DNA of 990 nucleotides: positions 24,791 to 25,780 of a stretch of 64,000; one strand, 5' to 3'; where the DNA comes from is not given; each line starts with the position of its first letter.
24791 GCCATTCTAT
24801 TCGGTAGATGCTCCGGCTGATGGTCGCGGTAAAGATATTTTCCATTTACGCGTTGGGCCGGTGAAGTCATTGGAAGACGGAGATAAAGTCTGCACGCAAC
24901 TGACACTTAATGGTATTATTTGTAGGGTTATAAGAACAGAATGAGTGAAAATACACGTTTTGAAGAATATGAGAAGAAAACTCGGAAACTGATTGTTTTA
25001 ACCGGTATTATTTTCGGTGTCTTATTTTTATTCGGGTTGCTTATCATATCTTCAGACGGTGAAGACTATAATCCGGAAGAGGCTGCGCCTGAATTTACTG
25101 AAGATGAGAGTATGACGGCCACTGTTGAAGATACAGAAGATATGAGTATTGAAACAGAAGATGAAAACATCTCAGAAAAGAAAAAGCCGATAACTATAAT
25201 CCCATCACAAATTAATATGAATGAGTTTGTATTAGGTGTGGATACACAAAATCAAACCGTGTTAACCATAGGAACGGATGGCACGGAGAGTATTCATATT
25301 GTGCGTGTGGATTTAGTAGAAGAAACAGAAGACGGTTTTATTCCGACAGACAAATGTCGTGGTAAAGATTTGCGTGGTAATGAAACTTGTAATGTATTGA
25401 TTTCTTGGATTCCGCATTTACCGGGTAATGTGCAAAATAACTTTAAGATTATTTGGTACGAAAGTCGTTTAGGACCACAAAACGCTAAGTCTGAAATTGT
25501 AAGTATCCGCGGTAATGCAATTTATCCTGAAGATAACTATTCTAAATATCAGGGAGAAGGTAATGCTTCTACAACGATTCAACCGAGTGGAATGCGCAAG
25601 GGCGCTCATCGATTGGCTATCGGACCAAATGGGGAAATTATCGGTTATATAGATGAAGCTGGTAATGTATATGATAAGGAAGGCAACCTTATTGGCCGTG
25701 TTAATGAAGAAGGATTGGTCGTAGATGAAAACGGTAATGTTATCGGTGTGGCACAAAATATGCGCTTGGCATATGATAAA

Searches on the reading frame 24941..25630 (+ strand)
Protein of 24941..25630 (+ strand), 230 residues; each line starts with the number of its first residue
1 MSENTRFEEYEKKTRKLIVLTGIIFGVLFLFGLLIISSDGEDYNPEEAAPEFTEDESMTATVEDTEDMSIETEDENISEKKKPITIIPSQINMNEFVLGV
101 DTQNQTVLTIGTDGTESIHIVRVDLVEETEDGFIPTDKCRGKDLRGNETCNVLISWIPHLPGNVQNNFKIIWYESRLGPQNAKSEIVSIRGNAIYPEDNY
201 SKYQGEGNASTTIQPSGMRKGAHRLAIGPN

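Call 25: find_homologous_proteins(query=window:24941-25630:+, max_evalue=0.001)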
Query window:24941-25630:+ (230 aa): 19 proteins with E <= 0.001 among 239 candidates.
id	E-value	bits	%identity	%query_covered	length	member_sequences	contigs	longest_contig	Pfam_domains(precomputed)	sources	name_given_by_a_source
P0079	1.6e-97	343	68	100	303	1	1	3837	PF21784.4,PF12396.15,PF21785.4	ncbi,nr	ncbi:MAG: DUF3659 domain-containing protein, partial [Alphaproteobacteria bacterium]|nr:DUF3659 doma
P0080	6.5e-93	328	67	100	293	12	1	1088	PF21785.4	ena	-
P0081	4.9e-91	322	71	87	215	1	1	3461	-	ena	-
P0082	1.6e-83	298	61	100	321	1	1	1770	PF21784.4,PF12396.15,PF21785.4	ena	-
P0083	2.7e-83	297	63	98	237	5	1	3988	-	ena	-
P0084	6.5e-83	296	63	97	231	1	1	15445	-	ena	-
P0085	1.6e-80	288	69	80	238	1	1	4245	-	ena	-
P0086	3.7e-66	241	67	72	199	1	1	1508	-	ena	-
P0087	9.2e-59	217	51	99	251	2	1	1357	-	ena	-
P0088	3.8e-58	215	52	99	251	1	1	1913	-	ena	-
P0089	1.1e-57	213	48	99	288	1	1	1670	PF21784.4,PF12396.15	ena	-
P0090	2.5e-53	199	80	53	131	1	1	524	-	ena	-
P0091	1.5e-43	167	64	60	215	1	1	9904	PF02272.25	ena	-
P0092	2.6e-38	150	40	98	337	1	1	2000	PF21784.4,PF05593.20,PF12396.15,PF21785.4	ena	-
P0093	3.0e-38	149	61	53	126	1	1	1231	-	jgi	jgi:cytoskeletal protein RodZ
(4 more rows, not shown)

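Call 29: search_protein_families(library=pfam, proteins=[P0079, P0092], max_evalue=10)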
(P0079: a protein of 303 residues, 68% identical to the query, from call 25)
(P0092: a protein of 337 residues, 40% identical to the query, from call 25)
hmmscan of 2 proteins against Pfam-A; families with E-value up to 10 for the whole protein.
P0079 (303 aa): 8 families
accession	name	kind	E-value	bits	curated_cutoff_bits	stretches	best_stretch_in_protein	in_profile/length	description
PF21785.3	Bflower_2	-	2.5e-12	47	38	1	227-301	25-96/112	5-fold beta-flower protein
PF21784.3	Bflower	-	4.2e-07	30.8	25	2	226-270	24-66/116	4-fold beta flower protein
PF12396.14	DUF3659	-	1.7e-06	28.3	24.8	2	249-268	37-56/61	Protein of unknown function (DUF3659)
PF05593.20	RHS_repeat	-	0.011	16.6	22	1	240-290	1-38/38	RHS Repeat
PF18342.7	LytB_SH3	-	0.038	14.5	25.8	0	273-290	14-30/67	Endo-beta-N-acetylglucosaminidase LytB SH3 domain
PF12645.13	HTH_16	-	0.15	12.7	22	0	232-253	25-48/65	Helix-turn-helix domain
PF22648.2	SET7_N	-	1.2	9.4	27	0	240-255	14-29/74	Histone H3 K4-specific methyltransferase SET7 N-terminal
PF10049.14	DUF2283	-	8.4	7.1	23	0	267-282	27-42/49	Protein of unknown function (DUF2283)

P0092 (337 aa): 15 families
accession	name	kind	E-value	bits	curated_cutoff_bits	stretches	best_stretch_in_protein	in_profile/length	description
PF21785.3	Bflower_2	-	4.7e-14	52.6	38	2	271-335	35-97/112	5-fold beta-flower protein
PF12396.14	DUF3659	-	1.8e-11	44.2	24.8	3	231-250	37-56/61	Protein of unknown function (DUF3659)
PF21784.3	Bflower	-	4.2e-10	40.5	25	2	272-332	3-61/116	4-fold beta flower protein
PF05593.20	RHS_repeat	-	3.7e-07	30.8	22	3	273-306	1-38/38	RHS Repeat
PF15780.11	ASH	-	0.00012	22.7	27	1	85-165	9-85/98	Abnormal spindle-like microcephaly-assoc'd, ASPM-SPD-2-Hydin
PF04519.19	Bactofilin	-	0.0072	17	27.9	1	222-316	3-96/98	Polymer-forming cytoskeletal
PF20606.3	DUF6799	-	0.083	13.1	26.8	2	283-313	35-63/63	Domain of unknown function (DUF6799)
PF24770.2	Ig-CFAP74_2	-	0.092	13.6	27.4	1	142-175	138-171/185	CFAP74 second Ig-like domain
PF18342.7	LytB_SH3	-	0.093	13.3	25.8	1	272-294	14-35/67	Endo-beta-N-acetylglucosaminidase LytB SH3 domain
PF07661.19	MORN_2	-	0.15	12.8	29.6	0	323-332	7-16/22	MORN repeat variant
PF22073.2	Cep192_D4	-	0.19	12.4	35.5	1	82-187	2-107/112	Cep192 domain 4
PF08450.18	SGL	-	0.2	11.6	26.3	1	266-308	170-209/246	SMP-30/Gluconolactonase/LRE-like region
PF23623.1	GBD_IRG7_N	-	0.32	11.6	27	0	282-297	35-50/95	IRG7 N-terminal galactose binding domain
PF18506.7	RelB-like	-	0.92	9.8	27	0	254-265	6-17/62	RelB Antitoxin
PF11141.13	DUF2914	-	3.9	7.7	23.6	0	255-266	47-58/62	Protein of unknown function (DUF2914)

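Call 37: search_protein_representatives(alignment_id=A3)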
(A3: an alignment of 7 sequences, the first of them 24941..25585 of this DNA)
Query: 7 sequences, 230 profile positions. Proteins with E-value up to 0.001 (for the whole library): 498; up to 1e-10: 120; up to 1e-30: 24. The best 150 are listed.
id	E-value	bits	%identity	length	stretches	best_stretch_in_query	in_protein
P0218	2.1e-156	534.5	-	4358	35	68-171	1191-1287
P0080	2.7e-117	406.5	-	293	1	1-230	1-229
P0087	9.2e-111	385.1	-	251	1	3-230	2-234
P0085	6.3e-100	349.7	-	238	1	1-186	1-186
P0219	2.4e-71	256.2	-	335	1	5-225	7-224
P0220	5.0e-69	248.6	-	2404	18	77-167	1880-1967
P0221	9.7e-68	244.4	-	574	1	4-230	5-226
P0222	4.5e-66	238.9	-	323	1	5-229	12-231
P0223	1.3e-62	227.6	-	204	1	1-203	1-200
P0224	2.4e-62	226.7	-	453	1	1-213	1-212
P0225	7.0e-62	225.2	-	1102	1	1-229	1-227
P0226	1.1e-58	214.7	-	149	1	3-145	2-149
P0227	4.0e-58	212.9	-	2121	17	79-168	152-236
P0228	6.4e-58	212.2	-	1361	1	1-217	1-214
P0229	2.3e-47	177.7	-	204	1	47-223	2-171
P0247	4.7e-21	91.6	-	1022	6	79-172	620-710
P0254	3.6e-19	85.4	-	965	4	83-171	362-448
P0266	4.5e-17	78.6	-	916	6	80-171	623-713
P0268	5.6e-17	78.3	-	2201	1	5-227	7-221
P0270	9.7e-17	77.5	-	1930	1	3-176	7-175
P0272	1.4e-16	77.0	-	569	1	6-209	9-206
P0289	4.7e-14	68.7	-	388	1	52-195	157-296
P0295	4.8e-13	65.4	-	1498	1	6-174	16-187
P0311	1.0e-11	61.0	-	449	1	6-201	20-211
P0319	1.8e-11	60.2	-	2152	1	5-201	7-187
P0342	2.1e-10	56.8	-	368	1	5-224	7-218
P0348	3.1e-10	56.2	-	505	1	5-199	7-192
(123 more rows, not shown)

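Call 38: search_protein_families(library=pfam, proteins=[P0221, P0272, P0311, P0348, P0342, P0295, P0270, P0268, P0224, P0289], max_evalue=0.001)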
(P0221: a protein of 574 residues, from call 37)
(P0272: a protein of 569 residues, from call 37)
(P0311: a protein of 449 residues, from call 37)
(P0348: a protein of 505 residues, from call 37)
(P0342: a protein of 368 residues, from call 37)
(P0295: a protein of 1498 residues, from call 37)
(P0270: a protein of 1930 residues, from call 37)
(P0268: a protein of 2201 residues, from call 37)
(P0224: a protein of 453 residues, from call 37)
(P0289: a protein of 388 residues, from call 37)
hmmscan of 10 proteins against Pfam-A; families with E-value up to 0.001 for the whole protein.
P0221 (574 aa): 7 families
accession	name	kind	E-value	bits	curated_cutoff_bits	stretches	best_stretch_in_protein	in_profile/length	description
PF21785.3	Bflower_2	-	1.1e-38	131.9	38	4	228-316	12-96/112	5-fold beta-flower protein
PF12396.14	DUF3659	-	1e-21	77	24.8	1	248-299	8-55/61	Protein of unknown function (DUF3659)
PF21784.3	Bflower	-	9.7e-21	74.7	25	2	270-331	2-61/116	4-fold beta flower protein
PF05593.20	RHS_repeat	-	1.4e-17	64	22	0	403-440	2-37/38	RHS Repeat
PF15780.11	ASH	-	4.4e-05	24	27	1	91-163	15-84/98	Abnormal spindle-like microcephaly-assoc'd, ASPM-SPD-2-Hydin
PF20606.3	DUF6799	-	0.00013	22.1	26.8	0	282-312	35-63/63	Domain of unknown function (DUF6799)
PF18755.6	RAMA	-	0.00092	19.6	35.2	0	433-480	28-78/107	Restriction Enzyme Adenine Methylase Associated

P0272 (569 aa): 4 families
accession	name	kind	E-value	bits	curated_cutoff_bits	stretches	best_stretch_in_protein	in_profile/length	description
PF21784.3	Bflower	-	1.9e-17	64.2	25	0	210-255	13-57/116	4-fold beta flower protein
PF21785.3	Bflower_2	-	2.5e-15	56.7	38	1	262-328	30-94/112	5-fold beta-flower protein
PF05593.20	RHS_repeat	-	3.6e-06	27.7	22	0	407-423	1-17/38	RHS Repeat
PF05239.21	PRC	-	0.00063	20.1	21.2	0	401-419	9-27/78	PRC-barrel domain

P0311 (449 aa): 1 family
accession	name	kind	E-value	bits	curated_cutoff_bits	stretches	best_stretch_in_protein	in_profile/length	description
PF21785.3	Bflower_2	-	1.8e-15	57.2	38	1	220-295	7-78/112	5-fold beta-flower protein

P0348 (505 aa): 1 family
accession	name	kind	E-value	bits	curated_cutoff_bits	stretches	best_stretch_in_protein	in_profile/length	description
PF21785.3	Bflower_2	-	1.1e-14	54.7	38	1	314-375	34-91/112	5-fold beta-flower protein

P0342 (368 aa): 2 families
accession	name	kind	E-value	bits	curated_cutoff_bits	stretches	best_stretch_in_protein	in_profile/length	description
PF21785.3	Bflower_2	-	5.5e-07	29.9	38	1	248-326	23-94/112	5-fold beta-flower protein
PF12396.14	DUF3659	-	1.2e-06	28.7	24.8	1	255-310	7-57/61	Protein of unknown function (DUF3659)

P0295 (1498 aa): 4 families
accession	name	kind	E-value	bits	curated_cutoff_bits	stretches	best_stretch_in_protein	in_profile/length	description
PF21785.3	Bflower_2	-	6.5e-53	177.8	38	7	310-409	3-96/112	5-fold beta-flower protein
PF03743.19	TrbI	-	2.6e-24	86.6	35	1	1222-1412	2-182/188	Bacterial conjugation TrbI-like protein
PF12396.14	DUF3659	-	1.5e-16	60.4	24.8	0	829-879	11-57/61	Protein of unknown function (DUF3659)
PF21784.3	Bflower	-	4.4e-15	56.5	25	0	765-824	4-61/116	4-fold beta flower protein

P0270 (1930 aa): 4 families
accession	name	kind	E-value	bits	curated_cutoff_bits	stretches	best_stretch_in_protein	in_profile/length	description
PF21785.3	Bflower_2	-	2.3e-63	211.4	38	8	264-348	22-100/112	5-fold beta-flower protein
PF03743.19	TrbI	-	4.7e-29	102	35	1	1631-1828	2-187/188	Bacterial conjugation TrbI-like protein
PF21784.3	Bflower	-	3.6e-22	79.3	25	0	1426-1470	3-46/116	4-fold beta flower protein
PF12396.14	DUF3659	-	1.2e-12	47.9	24.8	0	390-441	7-54/61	Protein of unknown function (DUF3659)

P0268 (2201 aa): 6 families
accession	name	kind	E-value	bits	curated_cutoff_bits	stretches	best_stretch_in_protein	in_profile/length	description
PF21785.3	Bflower_2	-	5e-107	352.1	38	8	1611-1700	11-96/112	5-fold beta-flower protein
PF21784.3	Bflower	-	2.3e-45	154.1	25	2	1464-1527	1-63/116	4-fold beta flower protein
PF03743.19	TrbI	-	3.5e-31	109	35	1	1864-2061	2-188/188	Bacterial conjugation TrbI-like protein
PF12396.14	DUF3659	-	1.6e-29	102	24.8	0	349-399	9-55/61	Protein of unknown function (DUF3659)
PF05593.20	RHS_repeat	-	8.5e-14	52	22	0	1416-1449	1-38/38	RHS Repeat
PF18342.7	LytB_SH3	-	0.00052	20.5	25.8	0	1414-1432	13-31/67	Endo-beta-N-acetylglucosaminidase LytB SH3 domain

P0224 (453 aa): 4 families
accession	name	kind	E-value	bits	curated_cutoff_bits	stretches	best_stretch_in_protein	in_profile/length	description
PF21785.3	Bflower_2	-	2.2e-30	105.2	38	4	226-299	10-80/112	5-fold beta-flower protein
PF12396.14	DUF3659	-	1.9e-18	66.5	24.8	2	282-333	8-55/61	Protein of unknown function (DUF3659)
PF21784.3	Bflower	-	1.7e-11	45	25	0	256-314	5-61/116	4-fold beta flower protein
PF05593.20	RHS_repeat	-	0.00024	21.9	22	0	273-304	2-37/38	RHS Repeat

P0289 (388 aa): 8 families
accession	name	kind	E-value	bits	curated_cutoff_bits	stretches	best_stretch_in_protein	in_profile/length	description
PF12796.13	Ank_2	-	1.3e-22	80.6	27.3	2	82-160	9-85/90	Ankyrin repeats (3 copies)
PF00023.36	Ank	-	4.5e-12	46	21.1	1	102-132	2-32/33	Ankyrin repeat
PF13637.12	Ank_4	-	1.1e-11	45.1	22.7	2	106-155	1-50/50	Ankyrin repeats (many copies)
PF13606.12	Ank_3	-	2.6e-09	36.8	22.3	0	102-130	2-30/30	Ankyrin repeat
PF13857.12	Ank_5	-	6.9e-09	36.3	27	1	121-161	1-42/56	Ankyrin repeats (many copies)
PF21785.3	Bflower_2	-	1.2e-06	28.8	38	1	306-376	14-79/112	5-fold beta-flower protein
PF21784.3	Bflower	-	1.5e-05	25.8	25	1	313-379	3-65/116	4-fold beta flower protein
PF23745.1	ANK_LRRK2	-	9.8e-05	22.7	27.5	0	87-156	48-114/130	LRRK2 ANK repeat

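Call 42: find_encoding_contigs(protein=P0268, flank=10000, max_places=3)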
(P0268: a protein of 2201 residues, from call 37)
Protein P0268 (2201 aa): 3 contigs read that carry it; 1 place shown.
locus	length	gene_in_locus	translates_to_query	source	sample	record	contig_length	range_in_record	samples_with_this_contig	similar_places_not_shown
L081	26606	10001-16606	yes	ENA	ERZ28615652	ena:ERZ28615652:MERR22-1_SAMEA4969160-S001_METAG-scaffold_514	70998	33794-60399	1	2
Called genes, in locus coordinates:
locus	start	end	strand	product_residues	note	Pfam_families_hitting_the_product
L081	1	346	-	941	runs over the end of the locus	PF02739:5_3_exonuc_N, PF01367:5_3_exonuc, PF01612:DNA_pol_A_exo1, PF00476:DNA_pol_A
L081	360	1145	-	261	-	PF01066:CDP-OH_P_transf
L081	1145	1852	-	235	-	PF02666:PS_Dcarbxylase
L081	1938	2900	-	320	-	PF19077:Big_13 (faint), PF17936:Big_6 (faint), PF01476:LysM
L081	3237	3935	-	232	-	PF00561:Abhydrolase_1, PF12697:Abhydrolase_6, PF12146:Hydrolase_4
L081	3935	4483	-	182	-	PF00857:Isochorismatase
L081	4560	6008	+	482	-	PF00270:DEAD, PF04851:ResIII, PF00271:Helicase_C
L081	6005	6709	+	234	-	PF02230:Abhydrolase_2, PF00326:Peptidase_S9 (faint), PF00756:Esterase (weak)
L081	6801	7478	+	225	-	PF04335:VirB8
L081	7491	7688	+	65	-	-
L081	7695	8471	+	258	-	PF04335:VirB8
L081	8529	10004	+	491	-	PF03524:CagX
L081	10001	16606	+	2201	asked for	PF21784:Bflower (faint), PF05593:RHS_repeat (faint), PF12396:DUF3659 (faint), PF21785:Bflower_2, PF03743:TrbI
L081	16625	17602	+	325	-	PF00437:T2SSE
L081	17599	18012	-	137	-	PF07309:FlaF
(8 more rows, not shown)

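Call 78: find_encoding_contigs(protein=P0319, flank=6000, max_places=2)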
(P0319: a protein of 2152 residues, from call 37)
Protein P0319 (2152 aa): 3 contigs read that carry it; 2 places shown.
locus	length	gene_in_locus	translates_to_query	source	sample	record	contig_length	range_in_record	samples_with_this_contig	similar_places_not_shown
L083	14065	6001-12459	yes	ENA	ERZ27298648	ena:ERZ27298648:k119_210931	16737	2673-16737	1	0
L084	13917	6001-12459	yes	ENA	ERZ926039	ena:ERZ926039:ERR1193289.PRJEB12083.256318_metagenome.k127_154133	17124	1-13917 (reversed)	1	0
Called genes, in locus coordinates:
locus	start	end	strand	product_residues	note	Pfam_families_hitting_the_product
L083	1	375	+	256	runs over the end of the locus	-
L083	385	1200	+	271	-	-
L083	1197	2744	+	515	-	-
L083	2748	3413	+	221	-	PF04335:VirB8 (weak)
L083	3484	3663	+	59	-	-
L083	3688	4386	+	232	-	PF04335:VirB8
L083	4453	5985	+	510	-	PF03524:CagX, PF05036:SPOR (weak)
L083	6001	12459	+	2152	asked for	PF12396:DUF3659 (faint), PF21784:Bflower (faint), PF21785:Bflower_2 (weak), PF03743:TrbI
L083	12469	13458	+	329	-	PF00437:T2SSE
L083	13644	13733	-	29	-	-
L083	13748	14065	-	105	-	?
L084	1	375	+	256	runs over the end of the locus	-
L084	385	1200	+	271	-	-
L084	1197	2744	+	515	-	-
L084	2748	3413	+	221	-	PF04335:VirB8 (weak)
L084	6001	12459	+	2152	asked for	PF12396:DUF3659 (faint), PF21784:Bflower (faint), PF21785:Bflower_2 (weak), PF03743:TrbI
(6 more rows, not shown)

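Call 79: find_encoding_contigs(protein=P0270, flank=6000, max_places=2)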
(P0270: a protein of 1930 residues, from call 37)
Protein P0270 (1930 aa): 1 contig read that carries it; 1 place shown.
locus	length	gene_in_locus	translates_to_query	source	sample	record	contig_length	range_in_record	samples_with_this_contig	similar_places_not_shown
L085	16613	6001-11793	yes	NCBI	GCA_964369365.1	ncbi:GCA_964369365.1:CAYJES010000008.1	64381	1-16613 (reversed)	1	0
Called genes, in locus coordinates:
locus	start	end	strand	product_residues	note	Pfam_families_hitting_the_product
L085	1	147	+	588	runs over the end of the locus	PF02518:HATPase_c, PF13589:HATPase_c_3, PF01119:DNA_mis_repair, PF08676:MutL_C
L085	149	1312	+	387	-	PF01966:HD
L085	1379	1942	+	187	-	-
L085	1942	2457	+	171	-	-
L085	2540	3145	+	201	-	PF00588:SpoU_methylase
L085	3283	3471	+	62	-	-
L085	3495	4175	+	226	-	PF04335:VirB8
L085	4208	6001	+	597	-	PF03524:CagX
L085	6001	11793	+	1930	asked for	PF12396:DUF3659 (faint), PF21784:Bflower (faint), PF21785:Bflower_2, PF03743:TrbI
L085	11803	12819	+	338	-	PF00437:T2SSE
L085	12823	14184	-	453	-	PF13306:LRR_5 (weak)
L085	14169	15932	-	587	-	-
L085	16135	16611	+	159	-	?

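Call 80: search_protein_families(library=pfam, alignment_id=A2, max_evalue=0.01)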
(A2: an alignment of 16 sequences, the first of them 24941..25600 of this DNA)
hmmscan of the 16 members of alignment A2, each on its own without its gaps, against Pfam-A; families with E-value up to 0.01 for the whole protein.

A. member 1, window:24941-25600:+ (220 aa): 0 families

B. families by the number of members that match (of 16 scanned): 8 families
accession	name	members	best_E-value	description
PF21785.3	Bflower_2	5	4.7e-14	5-fold beta-flower protein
PF12396.14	DUF3659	5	1.8e-11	Protein of unknown function (DUF3659)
PF21784.3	Bflower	5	4.2e-10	4-fold beta flower protein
PF02272.25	DHHA1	1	2.2e-10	DHHA1 domain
PF05593.20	RHS_repeat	1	3.7e-07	RHS Repeat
PF15780.11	ASH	1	0.00012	Abnormal spindle-like microcephaly-assoc'd, ASPM-SPD-2-Hydin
PF05739.25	SNARE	1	0.0036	SNARE domain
PF04519.19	Bactofilin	1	0.0072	Polymer-forming cytoskeletal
